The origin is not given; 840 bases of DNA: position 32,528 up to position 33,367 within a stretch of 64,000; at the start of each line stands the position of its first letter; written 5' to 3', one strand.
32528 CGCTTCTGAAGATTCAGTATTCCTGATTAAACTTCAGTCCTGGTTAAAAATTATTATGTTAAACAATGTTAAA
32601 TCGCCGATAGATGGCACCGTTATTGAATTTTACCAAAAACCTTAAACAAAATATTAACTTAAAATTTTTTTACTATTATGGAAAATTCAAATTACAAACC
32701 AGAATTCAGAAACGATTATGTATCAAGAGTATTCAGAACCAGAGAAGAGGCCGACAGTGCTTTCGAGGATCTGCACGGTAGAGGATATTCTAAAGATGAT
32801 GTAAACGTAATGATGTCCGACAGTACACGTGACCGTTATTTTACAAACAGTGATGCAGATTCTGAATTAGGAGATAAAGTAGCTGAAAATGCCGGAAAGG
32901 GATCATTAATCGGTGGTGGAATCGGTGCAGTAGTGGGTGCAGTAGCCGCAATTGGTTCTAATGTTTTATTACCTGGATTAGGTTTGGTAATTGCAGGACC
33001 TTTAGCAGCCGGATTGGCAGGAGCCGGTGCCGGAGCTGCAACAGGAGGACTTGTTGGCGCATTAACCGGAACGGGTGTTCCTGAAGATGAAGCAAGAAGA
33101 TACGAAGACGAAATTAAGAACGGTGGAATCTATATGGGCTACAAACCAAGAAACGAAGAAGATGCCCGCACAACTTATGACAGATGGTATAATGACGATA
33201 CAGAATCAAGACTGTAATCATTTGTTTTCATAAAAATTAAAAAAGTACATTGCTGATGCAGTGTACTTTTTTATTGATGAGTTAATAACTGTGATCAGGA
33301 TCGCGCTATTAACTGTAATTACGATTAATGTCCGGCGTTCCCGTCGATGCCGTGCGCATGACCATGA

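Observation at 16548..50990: Candidate sigma-54-type general-stress/NHEJ regulon marked by a GG-N8-TTG promoter motif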

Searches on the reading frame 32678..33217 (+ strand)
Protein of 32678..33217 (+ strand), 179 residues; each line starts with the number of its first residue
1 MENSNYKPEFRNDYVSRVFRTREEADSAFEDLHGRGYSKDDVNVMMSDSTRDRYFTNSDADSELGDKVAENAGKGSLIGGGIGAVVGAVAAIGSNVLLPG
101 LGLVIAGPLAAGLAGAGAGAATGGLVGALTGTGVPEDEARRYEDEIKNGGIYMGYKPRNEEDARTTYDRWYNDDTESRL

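Call 6: search_protein_families(library=pfam, proteins=[window:32678-33217:+])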
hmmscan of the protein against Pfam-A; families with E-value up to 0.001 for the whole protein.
window:32678-33217:+ (179 aa): 1 family
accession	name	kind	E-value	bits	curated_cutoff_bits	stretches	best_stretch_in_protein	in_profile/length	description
PF11181.13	YflT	-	0.0001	23.2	26.2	0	18-74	5-62/99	Heat induced stress protein YflT domain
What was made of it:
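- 32678..33217 (+): 179-aa YflT-domain-like small stress protein. Pfam YflT E=1e-4, 23.2 bits, below the 26.2-bit cut-off (call 6).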

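Call 25: find_related_loci(query=window:32678-33217:+, collection=genome_contigs, flank=10000)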
Query window:32678-33217:+ (179 aa) in genome_contigs; peptide patterns used: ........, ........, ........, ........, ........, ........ (x = any residue, [..] = any of these).
539 stretches matched a pattern; 54 encode a relative of the query (tblastn E <= 1e-3); 54 distinct loci.
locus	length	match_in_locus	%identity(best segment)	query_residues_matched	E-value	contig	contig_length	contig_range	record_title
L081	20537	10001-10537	99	1-179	3e-115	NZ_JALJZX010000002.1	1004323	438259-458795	Chryseobacterium sp. HSC-36S06 Ga0494978_02, whole genome shotgun sequence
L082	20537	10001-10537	93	1-179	2e-80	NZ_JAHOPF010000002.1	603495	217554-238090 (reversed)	Kaistella soli strain DKR-2 contig2, whole genome shotgun sequence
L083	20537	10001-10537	92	1-179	8e-80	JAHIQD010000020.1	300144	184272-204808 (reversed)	MAG: Bacteroidetes bacterium isolate KR13_S3.mb.99 KR13_S3.mb.99_k141_556012, whole genome shotgun sequence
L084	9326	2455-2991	91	1-179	1e-77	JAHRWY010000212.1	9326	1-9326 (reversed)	MAG: Kaistella sp. isolate DF_8_1.35 k141_254796, whole genome shotgun sequence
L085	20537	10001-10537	91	1-179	2e-77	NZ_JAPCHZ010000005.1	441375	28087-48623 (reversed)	Kaistella yananensis strain BT6-1-3 BT6.1.3_ctg005, whole genome shotgun sequence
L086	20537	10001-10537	88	1-179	8e-76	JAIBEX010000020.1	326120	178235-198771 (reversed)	MAG: Weeksellaceae bacterium isolate BC_maxbin.026 BC_k141_89793, whole genome shotgun sequence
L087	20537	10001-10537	88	1-179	2e-75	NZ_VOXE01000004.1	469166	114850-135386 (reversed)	Chryseobacterium sp. strain legu1 contig4, whole genome shotgun sequence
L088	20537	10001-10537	87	1-179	1e-74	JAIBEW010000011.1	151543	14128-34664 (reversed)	MAG: Kaistella sp. isolate BC_maxbin.025 BC_k141_106640, whole genome shotgun sequence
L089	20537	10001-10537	88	1-179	1e-74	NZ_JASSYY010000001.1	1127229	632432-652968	Kaistella rhinocerotis strain Ran72 1, whole genome shotgun sequence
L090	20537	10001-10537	88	1-179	1e-73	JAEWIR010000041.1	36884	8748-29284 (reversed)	MAG: Bacteroidetes bacterium isolate OH_PBrB_115 k127_1028579, whole genome shotgun sequence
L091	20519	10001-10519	79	1-173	4e-73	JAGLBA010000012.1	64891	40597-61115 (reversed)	MAG: Chryseobacterium sp. isolate bin4 NODE_12_length_64891_cov_60.677960, whole genome shotgun sequence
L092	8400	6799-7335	86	1-179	9e-73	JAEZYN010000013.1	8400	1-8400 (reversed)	MAG: Bacteroidetes bacterium isolate OH_PFB_240 k127_324491, whole genome shotgun sequence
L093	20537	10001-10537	83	1-179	6e-71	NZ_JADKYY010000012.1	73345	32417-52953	Planobacterium oryzisoli strain GCR5 contig12, whole genome shotgun sequence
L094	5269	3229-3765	80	1-179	2e-68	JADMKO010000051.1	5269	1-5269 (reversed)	MAG: Chryseobacterium sp. isolate NTP27 NODE_1887_length_5269_cov_5.363636, whole genome shotgun sequence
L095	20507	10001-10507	73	4-172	5e-68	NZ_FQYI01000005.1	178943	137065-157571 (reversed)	Cruoricaptor ignavus strain DSM 25479, whole genome shotgun sequence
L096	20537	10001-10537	80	1-179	5e-68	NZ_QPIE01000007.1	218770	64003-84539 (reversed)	Chryseobacterium lacus strain YLOS41 YLOS41_contig7, whole genome shotgun sequence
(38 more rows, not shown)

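Call 57: find_homologous_proteins(query=L096:2131-3315:+, max_evalue=1e-30)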
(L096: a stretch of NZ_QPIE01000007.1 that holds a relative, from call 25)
Query L096:2131-3315:+ (394 aa): 8000 proteins with E <= 1e-30 among 8000 candidates; the best 120 are listed.
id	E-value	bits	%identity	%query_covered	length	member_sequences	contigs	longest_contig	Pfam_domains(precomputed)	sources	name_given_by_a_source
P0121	4.4e-249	844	100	100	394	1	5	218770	PF00158.33,PF25601.2,PF00004.36,PF14532.13,PF07728.21,PF00072.31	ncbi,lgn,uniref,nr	ncbi:sigma-54-dependent Fis family transcriptional regulator [Chryseobacterium lacus]|uniref:Sigma-5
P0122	1.3e-248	842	100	100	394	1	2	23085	PF00158.33,PF25601.2,PF00004.36,PF14532.13,PF07728.21,PF00072.31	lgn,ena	-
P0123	3.6e-248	841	99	100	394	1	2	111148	PF00158.33,PF25601.2,PF00004.36,PF14532.13,PF07728.21,PF00072.31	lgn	-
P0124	5.1e-248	840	99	100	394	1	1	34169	PF00158.33,PF25601.2,PF00004.36,PF14532.13,PF07728.21,PF00072.31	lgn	-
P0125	5.8e-248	840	99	100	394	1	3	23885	PF00158.33,PF25601.2,PF00004.36,PF14532.13,PF07728.21,PF00072.31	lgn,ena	-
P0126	1.3e-247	839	99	100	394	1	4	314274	PF00158.33,PF25601.2,PF00004.36,PF14532.13,PF07728.21,PF00072.31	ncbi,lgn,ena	-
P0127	1.4e-247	839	99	100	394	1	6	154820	PF00158.33,PF25601.2,PF00004.36,PF14532.13,PF07728.21,PF00072.31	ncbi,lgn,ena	-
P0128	1.9e-247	838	99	100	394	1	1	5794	PF00158.33,PF25601.2,PF00004.36,PF14532.13,PF07728.21,PF00072.31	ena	-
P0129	3.5e-247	837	99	100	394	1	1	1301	PF00158.33,PF25601.2,PF00004.36,PF14532.13,PF07728.21,PF00072.31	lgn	-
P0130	3.7e-247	837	99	100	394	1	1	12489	PF00158.33,PF25601.2,PF00004.36,PF14532.13,PF07728.21,PF00072.31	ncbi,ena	-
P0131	3.8e-247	837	99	100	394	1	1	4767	PF00158.33,PF25601.2,PF00004.36,PF14532.13,PF07728.21,PF00072.31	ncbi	-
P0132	5.0e-247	837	99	100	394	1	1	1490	PF00158.33,PF25601.2,PF00004.36,PF14532.13,PF07728.21,PF00072.31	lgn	-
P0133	7.2e-247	836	99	100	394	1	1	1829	PF00158.33,PF25601.2,PF00004.36,PF14532.13,PF07728.21,PF00072.31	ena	-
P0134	8.1e-247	836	99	100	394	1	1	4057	PF00158.33,PF25601.2,PF00004.36,PF14532.13,PF07728.21,PF00072.31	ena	-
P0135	1.4e-246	835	99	100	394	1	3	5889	PF00158.33,PF25601.2,PF00004.36,PF14532.13,PF07728.21,PF00072.31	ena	-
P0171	1.2e-225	767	89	100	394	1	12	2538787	PF00158.33,PF25601.2,PF00004.36,PF14532.13,PF07728.21,PF00072.31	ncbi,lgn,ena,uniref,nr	ncbi:sigma-54-dependent Fis family transcriptional regulator [Chryseobacterium taklimakanense]|unire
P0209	1.6e-221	753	88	100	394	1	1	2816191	PF00158.33,PF25601.2,PF00004.36,PF14532.13,PF07728.21,PF00072.31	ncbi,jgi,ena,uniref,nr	ncbi:sigma-54-dependent Fis family transcriptional regulator [Candidatus Kaistella beijingensis]|jgi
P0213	1.9e-221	753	89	100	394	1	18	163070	PF00158.33,PF25601.2,PF00004.36,PF14532.13,PF07728.21,PF00072.31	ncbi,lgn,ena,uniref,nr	ncbi:sigma-54-dependent transcriptional regulator [Planobacterium oryzisoli]|uniref:Sigma-54-depende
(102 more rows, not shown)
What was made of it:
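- It is 87-100% identical and always 394 aa in Chryseobacterium, Kaistella, Planobacterium and Cruoricaptor (call 57).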

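Call 58: find_encoding_contigs(protein=P0209, flank=6000, max_places=1)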
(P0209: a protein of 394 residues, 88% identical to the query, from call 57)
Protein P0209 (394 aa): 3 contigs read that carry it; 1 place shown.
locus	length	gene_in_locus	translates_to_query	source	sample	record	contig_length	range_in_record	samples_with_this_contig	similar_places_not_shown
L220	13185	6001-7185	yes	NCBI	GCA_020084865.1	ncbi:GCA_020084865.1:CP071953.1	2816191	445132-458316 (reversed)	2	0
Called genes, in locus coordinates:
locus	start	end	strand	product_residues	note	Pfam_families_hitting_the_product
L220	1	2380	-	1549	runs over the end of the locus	PF00929:RNase_T, PF02811:PHP, PF07733:DNA_pol3_alpha, PF17657:DNA_pol3_finger, PF14579:HHH_6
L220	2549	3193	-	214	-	PF00072:Response_reg, PF00196:GerE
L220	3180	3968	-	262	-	PF07730:HisKA_3 (weak), PF02518:HATPase_c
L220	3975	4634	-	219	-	-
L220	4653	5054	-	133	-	-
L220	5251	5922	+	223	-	PF01168:Ala_racemase_N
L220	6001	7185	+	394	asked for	PF00072:Response_reg, PF00158:Sigma54_activat, PF14532:Sigma54_activ_2, PF00004:AAA (weak), PF07728:AAA_5 (weak), PF25601:AAA_lid_14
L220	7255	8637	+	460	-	PF01554:MatE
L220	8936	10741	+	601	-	PF00009:GTP_EFTU, PF01926:MMR_HSR1 (faint), PF22042:EF-G_D2, PF03144:GTP_EFTU_D2, PF00679:EFG_C, PF21018:BipA_C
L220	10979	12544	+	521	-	PF02638:GHL10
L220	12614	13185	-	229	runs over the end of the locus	PF13847:Methyltransf_31, PF08241:Methyltransf_11, PF08242:Methyltransf_12 (weak), PF13649:Methyltransf_25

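Call 59: find_encoding_contigs(protein=P0213, flank=6000, max_places=1)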
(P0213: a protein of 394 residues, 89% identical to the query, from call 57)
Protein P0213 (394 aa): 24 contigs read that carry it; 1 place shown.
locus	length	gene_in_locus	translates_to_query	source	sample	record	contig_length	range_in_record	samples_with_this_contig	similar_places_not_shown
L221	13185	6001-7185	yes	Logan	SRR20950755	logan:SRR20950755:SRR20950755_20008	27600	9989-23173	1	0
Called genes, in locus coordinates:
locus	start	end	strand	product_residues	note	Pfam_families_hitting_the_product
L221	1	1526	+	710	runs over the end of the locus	PF00199:Catalase, PF06628:Catalase-rel, PF01965:DJ-1_PfpI (weak), PF18011:Catalase_C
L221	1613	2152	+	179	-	PF18011:Catalase_C, PF01965:DJ-1_PfpI, PF00117:GATase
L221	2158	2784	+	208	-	-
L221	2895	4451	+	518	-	PF01425:Amidase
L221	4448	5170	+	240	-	PF02146:SIR2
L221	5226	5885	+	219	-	PF01168:Ala_racemase_N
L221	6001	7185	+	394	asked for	PF00072:Response_reg, PF00158:Sigma54_activat, PF14532:Sigma54_activ_2, PF00004:AAA (weak), PF07728:AAA_5 (faint), PF25601:AAA_lid_14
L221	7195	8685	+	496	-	PF01554:MatE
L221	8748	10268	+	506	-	PF00795:CN_hydrolase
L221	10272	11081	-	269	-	PF00793:DAHP_synth_1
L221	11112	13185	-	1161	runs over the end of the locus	PF11028:TMEM260_N, PF28497:DUF8416, PF28495:TMEM260_2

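Call 60: find_encoding_contigs(protein=P0171, flank=6000, max_places=1)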
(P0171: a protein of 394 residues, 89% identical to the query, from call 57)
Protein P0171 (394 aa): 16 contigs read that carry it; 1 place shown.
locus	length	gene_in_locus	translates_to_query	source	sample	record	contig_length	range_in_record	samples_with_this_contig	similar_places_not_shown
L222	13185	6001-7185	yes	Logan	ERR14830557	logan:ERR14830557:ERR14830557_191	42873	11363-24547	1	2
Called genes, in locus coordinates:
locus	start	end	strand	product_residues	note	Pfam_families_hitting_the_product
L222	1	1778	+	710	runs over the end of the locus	PF00199:Catalase, PF06628:Catalase-rel, PF01965:DJ-1_PfpI (weak), PF18011:Catalase_C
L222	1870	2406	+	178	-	PF18011:Catalase_C (weak), PF01965:DJ-1_PfpI, PF00117:GATase (weak)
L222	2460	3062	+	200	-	-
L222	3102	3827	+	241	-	PF01904:DUF72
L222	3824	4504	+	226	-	PF02146:SIR2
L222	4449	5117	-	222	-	PF01451:LMWPc (weak)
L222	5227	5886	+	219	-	PF01168:Ala_racemase_N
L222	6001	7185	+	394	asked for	PF00072:Response_reg, PF07728:AAA_5 (faint), PF00158:Sigma54_activat, PF14532:Sigma54_activ_2, PF00004:AAA (weak), PF25601:AAA_lid_14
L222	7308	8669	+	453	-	PF01554:MatE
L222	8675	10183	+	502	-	PF00795:CN_hydrolase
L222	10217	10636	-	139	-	-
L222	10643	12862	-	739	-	PF07715:Plug (weak)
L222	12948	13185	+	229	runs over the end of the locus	-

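Call 80: search_protein_families(library=ncbifam, proteins=[window:32678-33217:+], max_evalue=0.01)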
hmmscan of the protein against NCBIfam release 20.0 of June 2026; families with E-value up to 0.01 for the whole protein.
window:32678-33217:+ (179 aa): 0 families
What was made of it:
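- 32678..33217 (+): No NCBIfam hit (call 80).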
